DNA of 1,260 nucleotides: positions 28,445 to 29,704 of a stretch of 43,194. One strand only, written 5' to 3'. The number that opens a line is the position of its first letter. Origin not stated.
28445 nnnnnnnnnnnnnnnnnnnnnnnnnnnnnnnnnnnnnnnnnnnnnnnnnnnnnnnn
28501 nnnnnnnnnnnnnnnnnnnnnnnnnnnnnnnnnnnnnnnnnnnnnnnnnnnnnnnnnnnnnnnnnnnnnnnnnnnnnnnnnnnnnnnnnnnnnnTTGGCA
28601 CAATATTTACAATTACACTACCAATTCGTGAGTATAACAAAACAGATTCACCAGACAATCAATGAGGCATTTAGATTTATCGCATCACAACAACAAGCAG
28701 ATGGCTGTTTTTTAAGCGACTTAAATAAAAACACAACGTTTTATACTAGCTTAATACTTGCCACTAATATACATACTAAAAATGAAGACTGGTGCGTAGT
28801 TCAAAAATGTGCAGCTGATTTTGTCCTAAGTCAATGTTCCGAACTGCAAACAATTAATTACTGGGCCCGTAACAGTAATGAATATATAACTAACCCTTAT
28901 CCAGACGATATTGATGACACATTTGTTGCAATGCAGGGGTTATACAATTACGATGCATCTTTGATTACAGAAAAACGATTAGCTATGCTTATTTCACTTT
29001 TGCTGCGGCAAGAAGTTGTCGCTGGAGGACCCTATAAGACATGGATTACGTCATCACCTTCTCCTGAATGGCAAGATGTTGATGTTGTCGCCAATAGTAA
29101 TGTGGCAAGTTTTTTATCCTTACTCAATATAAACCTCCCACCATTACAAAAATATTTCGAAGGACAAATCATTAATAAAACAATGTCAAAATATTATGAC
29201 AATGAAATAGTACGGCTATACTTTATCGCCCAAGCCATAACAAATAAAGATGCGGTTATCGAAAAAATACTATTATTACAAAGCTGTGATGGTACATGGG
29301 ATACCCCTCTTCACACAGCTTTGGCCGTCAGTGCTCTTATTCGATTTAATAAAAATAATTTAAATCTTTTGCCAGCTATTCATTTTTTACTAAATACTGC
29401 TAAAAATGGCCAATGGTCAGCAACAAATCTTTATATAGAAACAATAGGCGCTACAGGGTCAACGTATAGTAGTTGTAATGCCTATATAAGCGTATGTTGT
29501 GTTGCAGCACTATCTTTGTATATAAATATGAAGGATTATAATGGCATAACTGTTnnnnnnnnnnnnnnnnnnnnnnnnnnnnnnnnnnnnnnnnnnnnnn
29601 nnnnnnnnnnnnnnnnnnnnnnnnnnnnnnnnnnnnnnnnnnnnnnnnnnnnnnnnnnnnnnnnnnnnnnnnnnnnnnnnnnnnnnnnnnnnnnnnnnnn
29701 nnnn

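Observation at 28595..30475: Two-component-system-coupled fusion of a squalene-hopene-cyclase-like domain (DxDDT, QW-like) with a squalene/phytoene-synthase-like Asp-rich domain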

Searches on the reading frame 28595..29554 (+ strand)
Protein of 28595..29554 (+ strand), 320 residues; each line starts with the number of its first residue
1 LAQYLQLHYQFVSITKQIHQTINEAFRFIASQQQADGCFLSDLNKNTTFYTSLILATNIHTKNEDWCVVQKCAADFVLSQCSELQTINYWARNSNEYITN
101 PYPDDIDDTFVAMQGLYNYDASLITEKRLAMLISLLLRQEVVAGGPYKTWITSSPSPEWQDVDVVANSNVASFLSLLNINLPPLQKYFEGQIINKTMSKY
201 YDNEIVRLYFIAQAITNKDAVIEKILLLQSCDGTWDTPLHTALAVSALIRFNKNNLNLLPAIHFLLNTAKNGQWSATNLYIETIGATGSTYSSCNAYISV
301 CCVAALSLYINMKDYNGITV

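Call 3: search_protein_families(library=pfam, proteins=[window:28595-29554:+], max_evalue=1)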
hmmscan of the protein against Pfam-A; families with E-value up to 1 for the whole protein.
window:28595-29554:+ (320 aa): 3 families
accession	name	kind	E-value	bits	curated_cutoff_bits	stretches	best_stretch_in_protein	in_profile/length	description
PF13249.12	SQHop_cyclase_N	-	0.042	13.5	26.2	1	22-77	1-55/291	Squalene-hopene cyclase N-terminal domain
PF13243.12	SQHop_cyclase_C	-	0.047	13.1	26.1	0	16-71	155-211/319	Squalene-hopene cyclase C-terminal domain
PF07678.20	TED_complement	-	0.062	12.8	22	1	17-42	111-136/312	A-macroglobulin TED domain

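Call 4: search_protein_families(library=ncbifam, proteins=[window:28595-29554:+], max_evalue=1)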
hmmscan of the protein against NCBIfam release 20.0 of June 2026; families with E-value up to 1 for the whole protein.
window:28595-29554:+ (320 aa): 2 families
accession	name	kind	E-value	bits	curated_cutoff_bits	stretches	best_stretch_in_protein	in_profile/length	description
TIGR01787.1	squalene_cyclas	subfamily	2.4e-06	26.5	322.7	1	6-80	445-520/622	squalene/oxidosqualene cyclases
TIGR01507.1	hopene_cyclase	equivalog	0.0038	15.7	431.1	1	14-63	13-62/640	squalene--hopene cyclase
